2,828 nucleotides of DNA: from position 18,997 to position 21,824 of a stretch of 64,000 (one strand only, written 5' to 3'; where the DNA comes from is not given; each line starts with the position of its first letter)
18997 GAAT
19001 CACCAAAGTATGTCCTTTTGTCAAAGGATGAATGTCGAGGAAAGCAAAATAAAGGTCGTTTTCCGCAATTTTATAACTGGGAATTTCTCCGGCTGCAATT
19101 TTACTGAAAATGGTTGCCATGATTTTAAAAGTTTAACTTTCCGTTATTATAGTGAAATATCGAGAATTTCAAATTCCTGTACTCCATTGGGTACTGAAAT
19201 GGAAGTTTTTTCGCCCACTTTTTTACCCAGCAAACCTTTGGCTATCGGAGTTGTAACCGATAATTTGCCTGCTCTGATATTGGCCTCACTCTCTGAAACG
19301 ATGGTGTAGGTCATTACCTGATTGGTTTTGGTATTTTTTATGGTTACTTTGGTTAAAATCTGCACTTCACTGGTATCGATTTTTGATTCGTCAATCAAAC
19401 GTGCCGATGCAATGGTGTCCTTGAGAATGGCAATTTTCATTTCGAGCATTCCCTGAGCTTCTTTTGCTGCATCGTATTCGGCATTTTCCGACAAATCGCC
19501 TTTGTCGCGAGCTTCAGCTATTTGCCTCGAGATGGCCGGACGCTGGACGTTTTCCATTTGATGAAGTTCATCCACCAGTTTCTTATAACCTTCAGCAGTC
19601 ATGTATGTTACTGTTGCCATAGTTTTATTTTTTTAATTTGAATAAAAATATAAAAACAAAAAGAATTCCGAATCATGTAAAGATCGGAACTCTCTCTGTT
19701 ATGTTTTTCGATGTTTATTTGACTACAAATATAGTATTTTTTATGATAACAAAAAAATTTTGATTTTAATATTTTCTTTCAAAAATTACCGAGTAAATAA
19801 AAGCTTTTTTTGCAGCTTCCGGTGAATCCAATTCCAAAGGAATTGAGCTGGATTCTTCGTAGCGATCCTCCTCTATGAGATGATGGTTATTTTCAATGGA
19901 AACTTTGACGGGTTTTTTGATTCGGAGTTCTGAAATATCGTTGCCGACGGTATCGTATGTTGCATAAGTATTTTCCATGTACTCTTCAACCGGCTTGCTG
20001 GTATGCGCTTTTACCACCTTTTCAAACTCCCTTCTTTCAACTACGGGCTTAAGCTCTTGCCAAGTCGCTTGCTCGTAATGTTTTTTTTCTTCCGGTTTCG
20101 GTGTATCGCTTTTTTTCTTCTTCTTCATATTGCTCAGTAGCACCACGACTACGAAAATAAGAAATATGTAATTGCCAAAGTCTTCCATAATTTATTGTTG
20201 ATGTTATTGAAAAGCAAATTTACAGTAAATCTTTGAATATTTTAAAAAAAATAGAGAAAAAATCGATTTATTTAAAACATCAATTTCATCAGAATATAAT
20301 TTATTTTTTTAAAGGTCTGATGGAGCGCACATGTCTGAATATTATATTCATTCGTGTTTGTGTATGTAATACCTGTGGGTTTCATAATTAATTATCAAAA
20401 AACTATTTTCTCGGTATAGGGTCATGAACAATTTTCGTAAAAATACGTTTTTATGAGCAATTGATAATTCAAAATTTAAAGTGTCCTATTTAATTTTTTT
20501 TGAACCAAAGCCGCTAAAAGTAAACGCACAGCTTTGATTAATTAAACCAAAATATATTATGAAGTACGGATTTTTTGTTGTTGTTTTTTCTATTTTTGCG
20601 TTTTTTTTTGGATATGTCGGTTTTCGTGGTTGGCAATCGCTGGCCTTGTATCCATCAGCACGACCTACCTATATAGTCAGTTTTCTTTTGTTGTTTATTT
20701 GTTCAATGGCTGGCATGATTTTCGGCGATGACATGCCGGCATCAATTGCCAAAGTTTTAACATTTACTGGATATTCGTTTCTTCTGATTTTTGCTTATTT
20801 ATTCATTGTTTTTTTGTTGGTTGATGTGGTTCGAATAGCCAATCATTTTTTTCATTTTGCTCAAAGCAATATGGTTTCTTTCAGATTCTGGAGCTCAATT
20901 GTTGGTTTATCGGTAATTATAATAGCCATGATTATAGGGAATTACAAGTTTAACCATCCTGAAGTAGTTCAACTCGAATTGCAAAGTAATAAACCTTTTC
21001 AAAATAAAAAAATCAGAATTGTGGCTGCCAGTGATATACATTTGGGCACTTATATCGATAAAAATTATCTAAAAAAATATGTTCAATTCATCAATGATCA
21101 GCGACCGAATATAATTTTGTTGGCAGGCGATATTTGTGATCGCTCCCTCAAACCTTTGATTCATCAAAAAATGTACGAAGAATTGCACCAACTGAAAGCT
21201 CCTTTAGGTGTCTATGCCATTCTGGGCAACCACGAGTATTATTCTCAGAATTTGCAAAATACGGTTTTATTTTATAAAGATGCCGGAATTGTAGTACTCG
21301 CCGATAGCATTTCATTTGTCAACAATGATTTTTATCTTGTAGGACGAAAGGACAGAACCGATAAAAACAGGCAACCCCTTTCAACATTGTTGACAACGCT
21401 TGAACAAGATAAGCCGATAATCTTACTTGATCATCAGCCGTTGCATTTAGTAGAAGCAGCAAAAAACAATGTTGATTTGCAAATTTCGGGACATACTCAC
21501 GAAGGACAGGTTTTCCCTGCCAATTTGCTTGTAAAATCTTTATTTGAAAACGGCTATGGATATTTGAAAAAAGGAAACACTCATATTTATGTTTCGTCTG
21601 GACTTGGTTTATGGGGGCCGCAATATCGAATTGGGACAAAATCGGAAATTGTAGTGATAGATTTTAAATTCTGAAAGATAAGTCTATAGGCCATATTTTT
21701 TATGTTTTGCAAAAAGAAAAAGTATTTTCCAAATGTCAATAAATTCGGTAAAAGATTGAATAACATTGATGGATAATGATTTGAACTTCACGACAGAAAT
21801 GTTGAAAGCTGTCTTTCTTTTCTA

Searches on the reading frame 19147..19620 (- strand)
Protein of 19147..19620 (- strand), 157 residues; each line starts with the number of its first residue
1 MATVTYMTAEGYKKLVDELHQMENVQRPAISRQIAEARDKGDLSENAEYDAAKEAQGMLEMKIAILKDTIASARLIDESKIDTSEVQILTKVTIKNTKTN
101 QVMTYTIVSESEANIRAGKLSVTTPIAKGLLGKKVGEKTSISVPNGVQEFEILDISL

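Call 8: search_protein_families(library=pfam, proteins=[window:19147-19620:-])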
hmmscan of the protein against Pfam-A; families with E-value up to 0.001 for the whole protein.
window:19147-19620:- (157 aa): 2 families
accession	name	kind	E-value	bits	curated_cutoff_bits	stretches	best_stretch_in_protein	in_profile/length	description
PF03449.20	GreA_GreB_N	-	3.9e-28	97.9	24.5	1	6-74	2-70/71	Transcription elongation factor, N-terminal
PF01272.25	GreA_GreB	-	3.5e-23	81.8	26.9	1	83-156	3-76/77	Transcription elongation factor, GreA/GreB, C-term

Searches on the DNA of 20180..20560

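Call 14: search_rna_families(source=window, start=20180, end=20560, threshold=evalue, max_evalue=10)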
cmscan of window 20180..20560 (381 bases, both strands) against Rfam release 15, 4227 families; matches with E-value up to 10: 2.
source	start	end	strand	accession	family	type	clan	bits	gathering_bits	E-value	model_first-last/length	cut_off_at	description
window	20424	20468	+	RF01363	CRISPR-DR50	Gene; CRISPR;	-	18.3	47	3.8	1-46/46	no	CRISPR RNA direct repeat element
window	20418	20507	+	RF00121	MicC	Gene; sRNA;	-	17.5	90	4.1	1-123/123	no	MicC RNA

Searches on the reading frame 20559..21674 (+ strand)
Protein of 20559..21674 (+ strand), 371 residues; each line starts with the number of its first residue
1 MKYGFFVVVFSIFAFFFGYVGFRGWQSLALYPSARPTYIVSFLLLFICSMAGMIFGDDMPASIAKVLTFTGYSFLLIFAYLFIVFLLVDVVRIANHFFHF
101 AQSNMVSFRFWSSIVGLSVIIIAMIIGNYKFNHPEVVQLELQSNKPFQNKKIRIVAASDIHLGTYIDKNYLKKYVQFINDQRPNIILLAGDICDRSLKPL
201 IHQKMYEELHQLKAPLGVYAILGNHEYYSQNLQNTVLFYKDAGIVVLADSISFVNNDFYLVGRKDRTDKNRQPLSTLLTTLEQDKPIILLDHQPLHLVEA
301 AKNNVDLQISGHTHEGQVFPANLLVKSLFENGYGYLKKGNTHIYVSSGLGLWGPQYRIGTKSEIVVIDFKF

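Call 8: search_protein_families(library=pfam, proteins=[window:20559-21674:+])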
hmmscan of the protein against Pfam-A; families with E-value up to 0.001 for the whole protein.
window:20559-21674:+ (371 aa): 2 families
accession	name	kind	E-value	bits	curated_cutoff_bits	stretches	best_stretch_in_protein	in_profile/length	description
PF00149.33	Metallophos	-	5.5e-19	69.8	21.5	1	152-315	1-190/191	Calcineurin-like phosphoesterase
PF12850.12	Metallophos_2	-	3.3e-07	30.9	27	1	153-319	2-122/154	Calcineurin-like phosphoesterase superfamily domain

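Call 17: find_encoding_contigs(protein=window:20559-21674:+, flank=3000, max_places=10)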
Protein window:20559-21674:+ (371 aa): 24 contigs read that carry it; 10 places shown.
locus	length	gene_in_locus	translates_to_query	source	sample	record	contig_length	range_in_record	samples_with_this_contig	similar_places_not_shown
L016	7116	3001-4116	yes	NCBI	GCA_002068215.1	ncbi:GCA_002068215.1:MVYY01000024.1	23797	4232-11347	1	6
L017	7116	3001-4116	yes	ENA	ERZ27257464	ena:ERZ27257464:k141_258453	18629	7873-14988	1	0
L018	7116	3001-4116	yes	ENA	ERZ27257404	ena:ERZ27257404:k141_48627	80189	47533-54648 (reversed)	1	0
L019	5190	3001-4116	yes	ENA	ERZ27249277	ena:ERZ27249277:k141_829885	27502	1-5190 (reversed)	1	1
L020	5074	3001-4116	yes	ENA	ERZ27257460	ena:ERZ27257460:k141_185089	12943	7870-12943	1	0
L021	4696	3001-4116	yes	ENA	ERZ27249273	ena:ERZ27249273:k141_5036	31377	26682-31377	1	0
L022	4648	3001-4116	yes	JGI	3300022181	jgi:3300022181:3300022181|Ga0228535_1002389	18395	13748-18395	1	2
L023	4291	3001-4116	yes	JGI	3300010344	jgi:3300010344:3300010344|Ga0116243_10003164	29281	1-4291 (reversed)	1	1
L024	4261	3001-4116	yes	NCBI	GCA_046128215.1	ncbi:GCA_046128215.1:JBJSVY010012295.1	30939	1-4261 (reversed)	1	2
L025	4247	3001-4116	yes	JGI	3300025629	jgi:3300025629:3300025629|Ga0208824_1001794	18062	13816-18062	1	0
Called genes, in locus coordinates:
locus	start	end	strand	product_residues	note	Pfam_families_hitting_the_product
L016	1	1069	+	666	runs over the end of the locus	PF02922:CBM_48, PF00128:Alpha-amylase, PF02806:Alpha-amylase_C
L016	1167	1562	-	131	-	PF11969:DcpS_C, PF01230:HIT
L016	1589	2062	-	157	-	PF03449:GreA_GreB_N, PF01272:GreA_GreB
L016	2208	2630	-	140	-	-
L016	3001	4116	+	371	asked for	PF00149:Metallophos, PF12850:Metallophos_2 (weak)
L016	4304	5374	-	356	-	PF12838:Fer4_7 (faint), PF25160:LdpA_Fe-S-bd (faint), PF13183:Fer4_8 (weak), PF13187:Fer4_9, PF13237:Fer4_10 (weak)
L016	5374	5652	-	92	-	-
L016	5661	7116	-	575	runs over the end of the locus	PF00890:FAD_binding_2, PF01946:Thi4 (weak), PF07992:Pyr_redox_2, PF12831:FAD_oxidored, PF13450:NAD_binding_8, PF13237:Fer4_10 (weak), PF14697:Fer4_21, PF12838:Fer4_7 (weak), +5 more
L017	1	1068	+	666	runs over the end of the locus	PF02922:CBM_48, PF00128:Alpha-amylase, PF02806:Alpha-amylase_C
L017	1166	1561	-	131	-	PF11969:DcpS_C, PF01230:HIT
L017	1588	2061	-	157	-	PF03449:GreA_GreB_N, PF01272:GreA_GreB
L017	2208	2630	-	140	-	-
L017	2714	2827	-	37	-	-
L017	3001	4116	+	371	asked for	PF00149:Metallophos, PF12850:Metallophos_2 (weak)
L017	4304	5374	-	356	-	PF12838:Fer4_7 (faint), PF25160:LdpA_Fe-S-bd (faint), PF13183:Fer4_8 (weak), PF13187:Fer4_9, PF13237:Fer4_10 (weak)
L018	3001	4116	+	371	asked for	PF00149:Metallophos, PF12850:Metallophos_2 (weak)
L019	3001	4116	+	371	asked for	PF00149:Metallophos, PF12850:Metallophos_2 (weak)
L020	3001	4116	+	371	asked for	PF00149:Metallophos, PF12850:Metallophos_2 (weak)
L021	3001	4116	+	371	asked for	PF00149:Metallophos, PF12850:Metallophos_2 (weak)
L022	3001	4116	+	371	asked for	PF00149:Metallophos, PF12850:Metallophos_2 (weak)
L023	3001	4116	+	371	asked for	PF00149:Metallophos, PF12850:Metallophos_2 (weak)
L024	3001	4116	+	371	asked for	PF00149:Metallophos, PF12850:Metallophos_2 (weak)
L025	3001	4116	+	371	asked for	PF00149:Metallophos, PF12850:Metallophos_2 (weak)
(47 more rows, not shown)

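Call 74: find_homologous_proteins(query=window:20559-21674:+, max_evalue=1e-120)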
Query window:20559-21674:+ (371 aa): 264 proteins with E <= 1e-120 among 5371 candidates; the best 120 are listed.
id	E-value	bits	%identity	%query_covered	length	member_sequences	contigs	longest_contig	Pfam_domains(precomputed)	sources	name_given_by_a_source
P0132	1.0e-244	830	100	100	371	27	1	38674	PF12850.13,PF00149.34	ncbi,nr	ncbi:MAG: metallophosphoesterase [Paludibacteraceae bacterium]|nr:metallophosphoesterase [Paludibact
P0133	8.5e-186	636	75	100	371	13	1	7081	PF12850.13,PF00149.34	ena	-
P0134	5.4e-183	626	73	100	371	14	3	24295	PF12850.13,PF00149.34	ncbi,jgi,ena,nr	ncbi:MAG TPA: metallophosphoesterase [Paludibacteraceae bacterium]|nr:metallophosphoesterase [Paludi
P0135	1.6e-181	622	72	100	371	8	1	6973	PF12850.13,PF00149.34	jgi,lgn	jgi:predicted MPP superfamily phosphohydrolase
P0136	2.1e-140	486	58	100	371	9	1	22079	PF12850.13,PF00149.34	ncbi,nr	ncbi:MAG TPA: metallophosphoesterase [Paludibacter sp.]|nr:metallophosphoesterase [Paludibacter sp.]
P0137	4.4e-140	485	57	100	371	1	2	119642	PF12850.13,PF00149.34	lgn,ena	-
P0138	2.3e-138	480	56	100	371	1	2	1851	PF12850.13,PF00149.34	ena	-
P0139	2.4e-138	480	57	99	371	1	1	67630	PF12850.13,PF00149.34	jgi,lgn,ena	-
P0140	1.5e-137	477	56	100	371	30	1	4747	PF12850.13,PF00149.34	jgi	-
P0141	2.3e-137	476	57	100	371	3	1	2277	PF12850.13,PF00149.34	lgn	-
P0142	2.6e-137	476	56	100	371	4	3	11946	PF12850.13,PF00149.34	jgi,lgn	-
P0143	3.2e-137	476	57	100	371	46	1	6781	PF12850.13,PF00149.34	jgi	-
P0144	3.3e-137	476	58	100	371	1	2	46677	PF12850.13,PF00149.34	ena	-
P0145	3.4e-137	476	57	95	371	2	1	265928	PF00149.34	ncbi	ncbi:MAG: metallophosphoesterase [Paludibacter sp.]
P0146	6.4e-137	475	57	100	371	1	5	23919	PF12850.13,PF00149.34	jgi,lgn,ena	-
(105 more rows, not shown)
